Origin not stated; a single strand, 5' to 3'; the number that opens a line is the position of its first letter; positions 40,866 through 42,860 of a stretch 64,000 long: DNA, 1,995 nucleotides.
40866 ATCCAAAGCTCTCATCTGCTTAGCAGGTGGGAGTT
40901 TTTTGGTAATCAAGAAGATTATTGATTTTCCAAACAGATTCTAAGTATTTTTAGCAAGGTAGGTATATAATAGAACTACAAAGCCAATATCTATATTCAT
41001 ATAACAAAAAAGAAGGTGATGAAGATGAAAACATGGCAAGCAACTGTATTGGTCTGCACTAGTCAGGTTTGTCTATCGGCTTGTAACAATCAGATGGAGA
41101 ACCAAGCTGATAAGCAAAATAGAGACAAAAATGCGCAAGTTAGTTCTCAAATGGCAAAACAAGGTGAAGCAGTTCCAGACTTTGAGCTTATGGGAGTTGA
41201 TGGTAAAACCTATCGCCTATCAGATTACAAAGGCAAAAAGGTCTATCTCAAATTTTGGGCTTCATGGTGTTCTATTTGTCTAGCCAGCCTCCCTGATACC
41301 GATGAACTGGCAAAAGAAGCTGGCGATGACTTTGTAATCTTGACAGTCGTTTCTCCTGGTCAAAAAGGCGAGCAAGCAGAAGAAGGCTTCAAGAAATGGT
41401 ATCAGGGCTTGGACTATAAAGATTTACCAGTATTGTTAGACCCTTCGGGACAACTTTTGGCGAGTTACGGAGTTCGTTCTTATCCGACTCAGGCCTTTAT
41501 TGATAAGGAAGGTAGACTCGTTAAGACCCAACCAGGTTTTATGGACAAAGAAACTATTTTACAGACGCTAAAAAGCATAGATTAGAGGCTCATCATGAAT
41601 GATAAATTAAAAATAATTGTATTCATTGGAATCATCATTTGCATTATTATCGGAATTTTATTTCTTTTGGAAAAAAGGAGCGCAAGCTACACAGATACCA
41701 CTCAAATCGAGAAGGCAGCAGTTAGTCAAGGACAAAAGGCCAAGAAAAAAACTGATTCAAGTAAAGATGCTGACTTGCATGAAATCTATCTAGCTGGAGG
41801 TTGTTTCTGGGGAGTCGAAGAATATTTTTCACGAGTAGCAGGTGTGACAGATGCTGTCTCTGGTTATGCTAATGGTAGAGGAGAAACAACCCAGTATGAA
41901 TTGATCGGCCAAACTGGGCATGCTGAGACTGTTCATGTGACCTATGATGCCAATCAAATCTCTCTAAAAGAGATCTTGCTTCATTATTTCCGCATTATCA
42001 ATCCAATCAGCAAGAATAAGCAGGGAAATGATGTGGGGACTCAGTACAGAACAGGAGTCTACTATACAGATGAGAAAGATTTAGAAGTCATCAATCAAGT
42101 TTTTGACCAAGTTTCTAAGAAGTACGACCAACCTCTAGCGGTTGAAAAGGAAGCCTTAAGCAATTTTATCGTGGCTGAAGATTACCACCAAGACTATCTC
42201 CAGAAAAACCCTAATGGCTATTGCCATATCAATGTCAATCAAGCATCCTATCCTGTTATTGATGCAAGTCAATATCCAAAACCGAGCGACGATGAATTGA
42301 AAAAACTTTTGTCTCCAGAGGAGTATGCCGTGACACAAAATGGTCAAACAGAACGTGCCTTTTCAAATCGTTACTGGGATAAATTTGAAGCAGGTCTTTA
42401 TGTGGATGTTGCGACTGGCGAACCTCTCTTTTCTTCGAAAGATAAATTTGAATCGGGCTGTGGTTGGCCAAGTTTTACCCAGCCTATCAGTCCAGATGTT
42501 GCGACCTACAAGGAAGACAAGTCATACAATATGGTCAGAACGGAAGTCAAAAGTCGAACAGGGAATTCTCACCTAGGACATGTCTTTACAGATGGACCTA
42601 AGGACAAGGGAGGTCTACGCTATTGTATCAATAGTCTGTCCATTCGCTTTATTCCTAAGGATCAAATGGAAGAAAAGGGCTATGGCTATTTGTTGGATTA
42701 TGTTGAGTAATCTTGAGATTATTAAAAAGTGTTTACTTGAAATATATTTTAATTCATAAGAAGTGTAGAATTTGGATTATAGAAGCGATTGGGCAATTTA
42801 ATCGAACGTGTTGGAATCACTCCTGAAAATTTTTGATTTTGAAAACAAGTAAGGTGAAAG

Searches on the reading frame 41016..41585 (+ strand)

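Call 9: search_protein_families(library=pfam, proteins=[window:41016-41585:+], max_evalue=0.001)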
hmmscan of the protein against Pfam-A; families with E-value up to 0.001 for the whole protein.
window:41016-41585:+ (189 aa): 5 families
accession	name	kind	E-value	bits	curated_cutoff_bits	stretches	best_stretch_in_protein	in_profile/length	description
PF08534.16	Redoxin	-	2.1e-23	83.2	26.6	1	48-179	1-139/148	Redoxin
PF00578.27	AhpC-TSA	-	9.5e-20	71.2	26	1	50-169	2-122/124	AhpC/TSA family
PF00085.26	Thioredoxin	-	4.6e-08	33.4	23.5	1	73-111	18-56/103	Thioredoxin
PF13905.12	Thioredoxin_8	-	2.8e-07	31.2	27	1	73-167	1-93/94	Thioredoxin-like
PF13098.12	Thioredoxin_2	-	4.3e-07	30.7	27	1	72-185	4-104/104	Thioredoxin-like domain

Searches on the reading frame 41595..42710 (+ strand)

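Call 9: search_protein_families(library=pfam, proteins=[window:41595-42710:+], max_evalue=0.001)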
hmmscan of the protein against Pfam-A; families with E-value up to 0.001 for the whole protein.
window:41595-42710:+ (371 aa): 2 families
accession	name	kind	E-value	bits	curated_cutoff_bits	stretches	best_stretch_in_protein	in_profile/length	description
PF01625.27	PMSR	-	9.7e-56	188.7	23.7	1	63-211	1-153/153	Peptide methionine sulfoxide reductase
PF01641.26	SelR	-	5.7e-47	158.9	24.9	1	239-354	1-116/116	SelR domain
